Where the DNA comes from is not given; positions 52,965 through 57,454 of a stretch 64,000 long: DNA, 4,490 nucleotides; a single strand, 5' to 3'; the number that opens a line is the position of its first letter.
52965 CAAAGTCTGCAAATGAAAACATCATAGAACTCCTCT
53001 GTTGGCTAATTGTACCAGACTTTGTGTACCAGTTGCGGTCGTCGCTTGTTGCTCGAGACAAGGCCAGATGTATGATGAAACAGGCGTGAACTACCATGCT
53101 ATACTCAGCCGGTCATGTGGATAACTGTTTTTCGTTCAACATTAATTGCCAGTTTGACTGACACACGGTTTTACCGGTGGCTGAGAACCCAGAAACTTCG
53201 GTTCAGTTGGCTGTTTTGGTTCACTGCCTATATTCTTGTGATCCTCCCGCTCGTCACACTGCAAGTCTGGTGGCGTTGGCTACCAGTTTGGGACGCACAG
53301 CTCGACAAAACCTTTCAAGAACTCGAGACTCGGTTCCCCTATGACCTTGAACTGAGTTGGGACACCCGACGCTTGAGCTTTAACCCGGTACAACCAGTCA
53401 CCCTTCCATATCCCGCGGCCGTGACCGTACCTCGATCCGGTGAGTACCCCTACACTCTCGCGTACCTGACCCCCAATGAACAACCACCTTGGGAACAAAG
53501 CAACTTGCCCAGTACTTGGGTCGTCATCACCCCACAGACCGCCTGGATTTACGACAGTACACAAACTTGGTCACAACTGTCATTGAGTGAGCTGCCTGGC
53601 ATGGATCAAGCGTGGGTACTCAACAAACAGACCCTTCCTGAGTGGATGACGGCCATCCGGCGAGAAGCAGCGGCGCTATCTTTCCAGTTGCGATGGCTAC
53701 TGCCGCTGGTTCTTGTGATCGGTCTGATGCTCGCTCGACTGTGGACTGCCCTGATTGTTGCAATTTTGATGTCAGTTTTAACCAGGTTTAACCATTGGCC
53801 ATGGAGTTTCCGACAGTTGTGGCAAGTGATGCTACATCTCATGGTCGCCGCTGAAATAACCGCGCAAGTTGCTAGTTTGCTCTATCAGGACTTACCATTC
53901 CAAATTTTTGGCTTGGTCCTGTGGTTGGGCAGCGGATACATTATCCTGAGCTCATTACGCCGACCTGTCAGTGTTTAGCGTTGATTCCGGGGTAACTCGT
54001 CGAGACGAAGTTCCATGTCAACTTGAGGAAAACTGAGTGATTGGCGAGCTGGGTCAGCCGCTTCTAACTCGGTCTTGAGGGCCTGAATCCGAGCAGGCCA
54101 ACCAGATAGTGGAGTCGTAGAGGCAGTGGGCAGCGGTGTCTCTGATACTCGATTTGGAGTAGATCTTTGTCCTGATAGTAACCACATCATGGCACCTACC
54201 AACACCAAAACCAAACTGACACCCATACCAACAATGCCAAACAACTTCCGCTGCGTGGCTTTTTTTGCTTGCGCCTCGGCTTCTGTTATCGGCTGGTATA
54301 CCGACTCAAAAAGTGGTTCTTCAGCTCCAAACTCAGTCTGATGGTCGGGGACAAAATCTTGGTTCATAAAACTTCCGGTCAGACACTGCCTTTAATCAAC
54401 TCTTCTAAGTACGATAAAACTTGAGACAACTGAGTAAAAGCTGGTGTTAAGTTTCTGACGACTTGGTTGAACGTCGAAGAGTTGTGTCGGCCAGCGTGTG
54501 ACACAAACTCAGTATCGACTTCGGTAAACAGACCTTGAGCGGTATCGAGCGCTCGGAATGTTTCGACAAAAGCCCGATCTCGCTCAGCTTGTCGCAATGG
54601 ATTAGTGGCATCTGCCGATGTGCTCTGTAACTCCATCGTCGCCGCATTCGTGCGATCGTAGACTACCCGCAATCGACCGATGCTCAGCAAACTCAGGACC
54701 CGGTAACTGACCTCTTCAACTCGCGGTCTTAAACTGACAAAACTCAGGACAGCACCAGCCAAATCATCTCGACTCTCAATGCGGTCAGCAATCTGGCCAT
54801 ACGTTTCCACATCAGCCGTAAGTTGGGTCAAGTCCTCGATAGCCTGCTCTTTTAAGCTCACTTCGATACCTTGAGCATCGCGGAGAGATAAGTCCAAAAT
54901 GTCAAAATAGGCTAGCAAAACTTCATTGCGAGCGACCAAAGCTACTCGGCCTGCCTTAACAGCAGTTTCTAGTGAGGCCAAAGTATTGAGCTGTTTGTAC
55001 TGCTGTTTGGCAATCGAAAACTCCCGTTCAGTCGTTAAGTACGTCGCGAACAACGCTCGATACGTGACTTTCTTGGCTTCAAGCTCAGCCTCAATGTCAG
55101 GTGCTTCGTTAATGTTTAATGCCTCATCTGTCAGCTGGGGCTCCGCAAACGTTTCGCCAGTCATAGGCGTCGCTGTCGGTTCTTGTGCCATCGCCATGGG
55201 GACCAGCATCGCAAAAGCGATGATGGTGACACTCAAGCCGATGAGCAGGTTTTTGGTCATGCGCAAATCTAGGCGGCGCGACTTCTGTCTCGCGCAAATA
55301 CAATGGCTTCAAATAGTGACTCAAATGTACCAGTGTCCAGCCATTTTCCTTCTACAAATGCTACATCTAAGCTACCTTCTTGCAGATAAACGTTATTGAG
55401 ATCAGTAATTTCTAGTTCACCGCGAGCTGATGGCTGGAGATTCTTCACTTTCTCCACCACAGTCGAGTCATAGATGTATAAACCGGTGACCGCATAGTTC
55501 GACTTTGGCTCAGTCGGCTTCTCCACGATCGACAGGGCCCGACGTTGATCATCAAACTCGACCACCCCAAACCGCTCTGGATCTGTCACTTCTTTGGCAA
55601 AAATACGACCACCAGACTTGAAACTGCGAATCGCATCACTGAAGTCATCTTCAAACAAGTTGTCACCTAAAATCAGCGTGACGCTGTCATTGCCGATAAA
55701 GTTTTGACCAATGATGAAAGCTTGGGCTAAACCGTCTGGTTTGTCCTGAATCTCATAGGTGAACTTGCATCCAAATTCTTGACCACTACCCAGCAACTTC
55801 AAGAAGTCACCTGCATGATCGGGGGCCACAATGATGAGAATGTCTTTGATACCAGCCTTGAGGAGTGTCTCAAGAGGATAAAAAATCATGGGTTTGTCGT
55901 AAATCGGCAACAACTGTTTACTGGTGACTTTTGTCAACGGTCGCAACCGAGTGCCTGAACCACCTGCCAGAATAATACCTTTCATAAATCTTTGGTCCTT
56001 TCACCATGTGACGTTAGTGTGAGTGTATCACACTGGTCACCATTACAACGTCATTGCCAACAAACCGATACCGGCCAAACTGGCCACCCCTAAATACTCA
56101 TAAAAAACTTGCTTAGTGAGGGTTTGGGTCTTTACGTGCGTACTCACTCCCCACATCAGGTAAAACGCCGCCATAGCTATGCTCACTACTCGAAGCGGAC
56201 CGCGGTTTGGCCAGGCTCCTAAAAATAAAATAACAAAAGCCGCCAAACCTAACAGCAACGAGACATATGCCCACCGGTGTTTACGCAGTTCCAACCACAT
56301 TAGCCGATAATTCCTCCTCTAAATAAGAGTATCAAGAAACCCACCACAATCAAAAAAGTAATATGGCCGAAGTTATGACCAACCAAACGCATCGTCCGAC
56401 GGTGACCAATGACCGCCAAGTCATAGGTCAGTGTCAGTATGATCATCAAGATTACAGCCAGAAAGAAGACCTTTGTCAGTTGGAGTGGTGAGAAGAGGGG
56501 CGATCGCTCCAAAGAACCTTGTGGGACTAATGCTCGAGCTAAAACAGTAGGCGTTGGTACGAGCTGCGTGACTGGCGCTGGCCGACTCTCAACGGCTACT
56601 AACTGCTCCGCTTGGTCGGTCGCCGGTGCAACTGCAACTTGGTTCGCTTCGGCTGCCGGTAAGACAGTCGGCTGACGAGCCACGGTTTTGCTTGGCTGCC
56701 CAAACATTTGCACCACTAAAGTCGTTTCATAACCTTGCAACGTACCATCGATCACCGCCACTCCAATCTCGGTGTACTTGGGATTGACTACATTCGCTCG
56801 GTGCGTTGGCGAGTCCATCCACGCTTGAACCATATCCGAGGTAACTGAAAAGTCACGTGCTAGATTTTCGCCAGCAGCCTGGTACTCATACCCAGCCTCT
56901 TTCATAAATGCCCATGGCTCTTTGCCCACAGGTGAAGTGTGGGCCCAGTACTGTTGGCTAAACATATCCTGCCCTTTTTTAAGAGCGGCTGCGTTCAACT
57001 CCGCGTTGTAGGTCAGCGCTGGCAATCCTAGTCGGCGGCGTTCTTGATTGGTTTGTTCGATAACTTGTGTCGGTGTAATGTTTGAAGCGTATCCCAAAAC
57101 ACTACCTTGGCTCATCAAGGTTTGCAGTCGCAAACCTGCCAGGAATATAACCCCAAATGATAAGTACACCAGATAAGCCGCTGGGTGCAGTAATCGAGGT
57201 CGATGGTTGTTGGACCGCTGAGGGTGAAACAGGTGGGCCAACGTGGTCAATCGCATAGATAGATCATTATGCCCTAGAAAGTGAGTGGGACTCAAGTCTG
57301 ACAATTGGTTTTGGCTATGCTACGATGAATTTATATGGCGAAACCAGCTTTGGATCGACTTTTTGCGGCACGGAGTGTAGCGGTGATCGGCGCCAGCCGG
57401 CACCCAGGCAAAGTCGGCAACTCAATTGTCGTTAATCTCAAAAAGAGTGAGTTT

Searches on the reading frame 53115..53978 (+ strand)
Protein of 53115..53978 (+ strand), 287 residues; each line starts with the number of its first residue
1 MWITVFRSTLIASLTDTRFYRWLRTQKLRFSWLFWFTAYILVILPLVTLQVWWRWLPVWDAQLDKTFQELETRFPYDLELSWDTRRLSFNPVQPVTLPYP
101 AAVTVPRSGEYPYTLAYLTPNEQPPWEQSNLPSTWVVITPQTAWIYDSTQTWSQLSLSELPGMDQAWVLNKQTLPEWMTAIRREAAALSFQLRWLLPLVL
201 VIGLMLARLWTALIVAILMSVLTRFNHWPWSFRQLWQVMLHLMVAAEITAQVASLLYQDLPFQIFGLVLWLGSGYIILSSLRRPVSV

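Call 80: search_protein_families(library=pfam, proteins=[window:53115-53978:+], max_evalue=0.001)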
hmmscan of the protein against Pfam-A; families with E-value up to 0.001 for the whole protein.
window:53115-53978:+ (287 aa): 1 family
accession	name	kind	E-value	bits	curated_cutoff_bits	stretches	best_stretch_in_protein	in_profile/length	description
PF06691.16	DUF1189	-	0.00024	21.1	28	1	154-267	127-232/244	Protein of unknown function (DUF1189)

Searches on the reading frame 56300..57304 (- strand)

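Call 80: search_protein_families(library=pfam, proteins=[window:56300-57304:-], max_evalue=0.001)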
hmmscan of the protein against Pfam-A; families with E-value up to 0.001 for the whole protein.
window:56300-57304:- (334 aa): 1 family
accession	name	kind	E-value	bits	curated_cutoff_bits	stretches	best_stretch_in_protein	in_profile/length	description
PF00188.32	CAP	-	6.5e-22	79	21.1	1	83-200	2-116/117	Cysteine-rich secretory protein family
